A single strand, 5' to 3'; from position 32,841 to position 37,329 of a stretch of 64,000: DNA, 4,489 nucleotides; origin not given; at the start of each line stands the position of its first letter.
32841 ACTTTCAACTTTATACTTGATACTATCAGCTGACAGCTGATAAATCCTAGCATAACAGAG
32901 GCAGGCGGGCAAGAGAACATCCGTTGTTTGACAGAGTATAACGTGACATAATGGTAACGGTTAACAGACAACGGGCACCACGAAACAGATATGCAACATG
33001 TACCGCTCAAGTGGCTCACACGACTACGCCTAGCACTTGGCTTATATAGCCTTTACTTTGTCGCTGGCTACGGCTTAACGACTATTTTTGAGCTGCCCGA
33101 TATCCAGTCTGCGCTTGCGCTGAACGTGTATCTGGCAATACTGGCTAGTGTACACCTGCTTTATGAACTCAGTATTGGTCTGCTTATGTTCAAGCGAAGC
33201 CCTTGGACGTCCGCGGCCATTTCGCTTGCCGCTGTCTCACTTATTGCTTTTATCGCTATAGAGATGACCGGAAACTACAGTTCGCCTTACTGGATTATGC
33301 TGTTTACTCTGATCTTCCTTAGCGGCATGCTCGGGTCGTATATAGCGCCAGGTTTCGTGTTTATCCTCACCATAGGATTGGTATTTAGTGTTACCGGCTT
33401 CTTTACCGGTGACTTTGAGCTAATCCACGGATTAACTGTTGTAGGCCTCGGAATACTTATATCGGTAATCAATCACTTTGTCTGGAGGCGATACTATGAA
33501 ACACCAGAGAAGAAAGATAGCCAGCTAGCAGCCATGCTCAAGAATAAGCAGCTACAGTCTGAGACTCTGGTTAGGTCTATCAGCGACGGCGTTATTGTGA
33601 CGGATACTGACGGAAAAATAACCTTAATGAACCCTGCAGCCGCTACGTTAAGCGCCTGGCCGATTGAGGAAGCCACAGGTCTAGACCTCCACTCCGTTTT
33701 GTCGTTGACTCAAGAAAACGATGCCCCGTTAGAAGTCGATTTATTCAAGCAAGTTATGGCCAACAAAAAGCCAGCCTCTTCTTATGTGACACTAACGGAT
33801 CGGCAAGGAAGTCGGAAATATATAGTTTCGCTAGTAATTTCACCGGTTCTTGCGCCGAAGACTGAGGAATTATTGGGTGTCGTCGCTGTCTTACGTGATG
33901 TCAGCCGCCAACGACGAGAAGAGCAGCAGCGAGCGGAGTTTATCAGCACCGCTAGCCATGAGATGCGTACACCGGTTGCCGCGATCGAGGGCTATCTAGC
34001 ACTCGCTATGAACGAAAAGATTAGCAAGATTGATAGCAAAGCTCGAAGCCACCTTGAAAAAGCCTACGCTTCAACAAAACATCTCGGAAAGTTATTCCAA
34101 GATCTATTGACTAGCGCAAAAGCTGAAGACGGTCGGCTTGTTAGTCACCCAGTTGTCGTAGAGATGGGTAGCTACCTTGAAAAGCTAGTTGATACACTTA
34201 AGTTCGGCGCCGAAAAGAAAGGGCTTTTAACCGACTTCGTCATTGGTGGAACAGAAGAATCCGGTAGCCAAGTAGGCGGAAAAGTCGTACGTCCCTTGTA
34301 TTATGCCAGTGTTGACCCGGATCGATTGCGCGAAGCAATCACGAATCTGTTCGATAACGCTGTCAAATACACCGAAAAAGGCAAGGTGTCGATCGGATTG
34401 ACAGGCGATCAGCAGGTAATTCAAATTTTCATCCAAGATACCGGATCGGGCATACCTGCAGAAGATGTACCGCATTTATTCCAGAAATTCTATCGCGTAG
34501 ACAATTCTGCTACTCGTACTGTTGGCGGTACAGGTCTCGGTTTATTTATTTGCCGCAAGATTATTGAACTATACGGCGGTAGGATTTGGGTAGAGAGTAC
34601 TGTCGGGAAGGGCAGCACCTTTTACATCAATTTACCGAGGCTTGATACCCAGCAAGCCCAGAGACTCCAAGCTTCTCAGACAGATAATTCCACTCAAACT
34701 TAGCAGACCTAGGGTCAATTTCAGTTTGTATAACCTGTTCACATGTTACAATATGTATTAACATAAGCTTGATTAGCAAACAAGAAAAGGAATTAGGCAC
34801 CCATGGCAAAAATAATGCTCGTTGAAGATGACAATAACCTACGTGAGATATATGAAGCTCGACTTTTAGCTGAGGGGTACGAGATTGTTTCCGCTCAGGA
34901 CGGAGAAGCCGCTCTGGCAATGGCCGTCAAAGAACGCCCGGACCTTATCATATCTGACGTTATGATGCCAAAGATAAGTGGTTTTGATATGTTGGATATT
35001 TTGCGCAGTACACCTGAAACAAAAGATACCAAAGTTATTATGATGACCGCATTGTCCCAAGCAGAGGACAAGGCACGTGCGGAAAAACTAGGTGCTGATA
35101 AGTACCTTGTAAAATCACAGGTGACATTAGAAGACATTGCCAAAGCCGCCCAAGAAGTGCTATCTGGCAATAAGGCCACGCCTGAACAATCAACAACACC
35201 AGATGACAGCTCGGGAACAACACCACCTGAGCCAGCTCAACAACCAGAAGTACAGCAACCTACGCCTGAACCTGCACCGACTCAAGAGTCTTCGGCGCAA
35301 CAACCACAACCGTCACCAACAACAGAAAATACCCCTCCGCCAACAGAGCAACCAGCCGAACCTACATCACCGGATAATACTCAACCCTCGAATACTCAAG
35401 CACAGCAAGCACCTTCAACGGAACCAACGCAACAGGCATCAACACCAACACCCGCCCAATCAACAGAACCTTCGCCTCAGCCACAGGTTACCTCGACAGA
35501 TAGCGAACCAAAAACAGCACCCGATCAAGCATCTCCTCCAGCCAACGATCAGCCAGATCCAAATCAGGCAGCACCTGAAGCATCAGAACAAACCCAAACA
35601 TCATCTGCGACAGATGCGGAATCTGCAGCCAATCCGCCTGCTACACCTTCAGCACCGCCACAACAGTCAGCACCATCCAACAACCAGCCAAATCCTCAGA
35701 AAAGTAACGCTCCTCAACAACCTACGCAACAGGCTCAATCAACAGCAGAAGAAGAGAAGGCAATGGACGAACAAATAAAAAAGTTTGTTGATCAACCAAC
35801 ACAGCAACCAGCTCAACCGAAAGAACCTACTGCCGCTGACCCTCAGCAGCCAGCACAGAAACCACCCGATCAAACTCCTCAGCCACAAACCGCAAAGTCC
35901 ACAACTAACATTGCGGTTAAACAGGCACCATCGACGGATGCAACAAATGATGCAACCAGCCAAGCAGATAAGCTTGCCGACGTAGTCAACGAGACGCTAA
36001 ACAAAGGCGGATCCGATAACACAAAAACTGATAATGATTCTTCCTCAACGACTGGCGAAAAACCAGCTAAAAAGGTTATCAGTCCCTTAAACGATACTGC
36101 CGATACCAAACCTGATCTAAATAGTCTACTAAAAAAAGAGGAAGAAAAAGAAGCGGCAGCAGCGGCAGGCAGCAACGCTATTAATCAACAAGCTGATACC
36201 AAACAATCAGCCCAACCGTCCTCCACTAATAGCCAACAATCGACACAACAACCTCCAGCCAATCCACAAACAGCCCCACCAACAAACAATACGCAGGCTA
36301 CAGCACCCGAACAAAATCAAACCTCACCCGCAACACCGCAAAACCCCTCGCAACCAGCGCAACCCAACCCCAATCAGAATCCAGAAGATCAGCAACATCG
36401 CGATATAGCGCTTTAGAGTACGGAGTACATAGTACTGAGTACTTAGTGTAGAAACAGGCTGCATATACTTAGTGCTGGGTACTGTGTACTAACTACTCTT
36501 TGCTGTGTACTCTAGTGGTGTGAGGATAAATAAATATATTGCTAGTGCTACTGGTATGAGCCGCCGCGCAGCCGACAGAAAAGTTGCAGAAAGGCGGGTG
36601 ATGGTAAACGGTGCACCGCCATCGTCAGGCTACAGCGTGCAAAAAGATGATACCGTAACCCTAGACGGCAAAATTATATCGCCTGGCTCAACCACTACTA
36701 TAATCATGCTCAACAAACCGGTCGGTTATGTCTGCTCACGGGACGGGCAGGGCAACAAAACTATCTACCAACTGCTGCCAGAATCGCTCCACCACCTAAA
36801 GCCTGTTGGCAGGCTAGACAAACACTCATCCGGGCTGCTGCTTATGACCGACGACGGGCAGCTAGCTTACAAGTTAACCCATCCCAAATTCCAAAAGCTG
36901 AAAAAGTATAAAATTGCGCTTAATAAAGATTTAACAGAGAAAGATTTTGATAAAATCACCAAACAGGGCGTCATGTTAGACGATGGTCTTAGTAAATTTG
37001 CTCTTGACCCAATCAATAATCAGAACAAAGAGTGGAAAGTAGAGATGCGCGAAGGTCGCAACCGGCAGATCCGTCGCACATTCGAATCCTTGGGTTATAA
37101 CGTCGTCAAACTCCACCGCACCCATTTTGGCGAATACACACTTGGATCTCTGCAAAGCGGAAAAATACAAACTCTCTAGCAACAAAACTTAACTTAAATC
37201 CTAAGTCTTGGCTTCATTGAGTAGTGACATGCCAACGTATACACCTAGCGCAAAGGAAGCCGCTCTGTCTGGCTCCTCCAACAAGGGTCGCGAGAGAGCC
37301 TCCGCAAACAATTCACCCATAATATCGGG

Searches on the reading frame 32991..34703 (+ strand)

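Call 33: search_protein_families(library=pfam, proteins=[window:32991-34703:+], max_evalue=0.01)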
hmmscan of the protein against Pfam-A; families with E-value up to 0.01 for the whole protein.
window:32991-34703:+ (570 aa): 8 families
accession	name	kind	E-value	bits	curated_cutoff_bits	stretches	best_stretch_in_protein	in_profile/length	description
PF02518.31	HATPase_c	-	4.5e-32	111.2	26.4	1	442-550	2-109/111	Histidine kinase-, DNA gyrase B-, and HSP90-like ATPase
PF08448.16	PAS_4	-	5.2e-14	52.8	23.1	1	195-309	2-110/110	PAS fold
PF00512.31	HisKA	-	2.6e-13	50.2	26.9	1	313-381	1-66/66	His Kinase A (phospho-acceptor) domain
PF00989.32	PAS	-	8.2e-13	48.8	22.6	1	191-304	4-113/113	PAS fold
PF13426.13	PAS_9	-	2.6e-08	34.5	27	1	198-305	1-102/103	PAS domain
PF13188.13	PAS_8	-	2.7e-06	27.5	21.8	1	191-238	4-48/65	PAS domain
PF13581.12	HATPase_c_2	-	0.00042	20.7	27.4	1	446-525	36-109/127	Histidine kinase-like ATPase domain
PF13589.12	HATPase_c_3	-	0.0035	17.8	25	1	447-520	4-79/137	Histidine kinase-, DNA gyrase B-, and HSP90-like ATPase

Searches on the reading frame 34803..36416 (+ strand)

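Call 33: search_protein_families(library=pfam, proteins=[window:34803-36416:+], max_evalue=0.01)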
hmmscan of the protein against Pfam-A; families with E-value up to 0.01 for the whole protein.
window:34803-36416:+ (537 aa): 1 family
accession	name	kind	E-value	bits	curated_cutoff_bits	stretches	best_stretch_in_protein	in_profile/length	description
PF00072.30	Response_reg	-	7.7e-24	84.4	30.2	1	4-114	1-108/111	Response regulator receiver domain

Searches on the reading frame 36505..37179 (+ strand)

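Call 33: search_protein_families(library=pfam, proteins=[window:36505-37179:+], max_evalue=0.01)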
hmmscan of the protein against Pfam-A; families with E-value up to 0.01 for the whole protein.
window:36505-37179:+ (224 aa): 1 family
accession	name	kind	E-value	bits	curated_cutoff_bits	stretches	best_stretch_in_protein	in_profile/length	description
PF00849.27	PseudoU_synth_2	-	5.5e-21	75.8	26.8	1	66-194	2-151/152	RNA pseudouridylate synthase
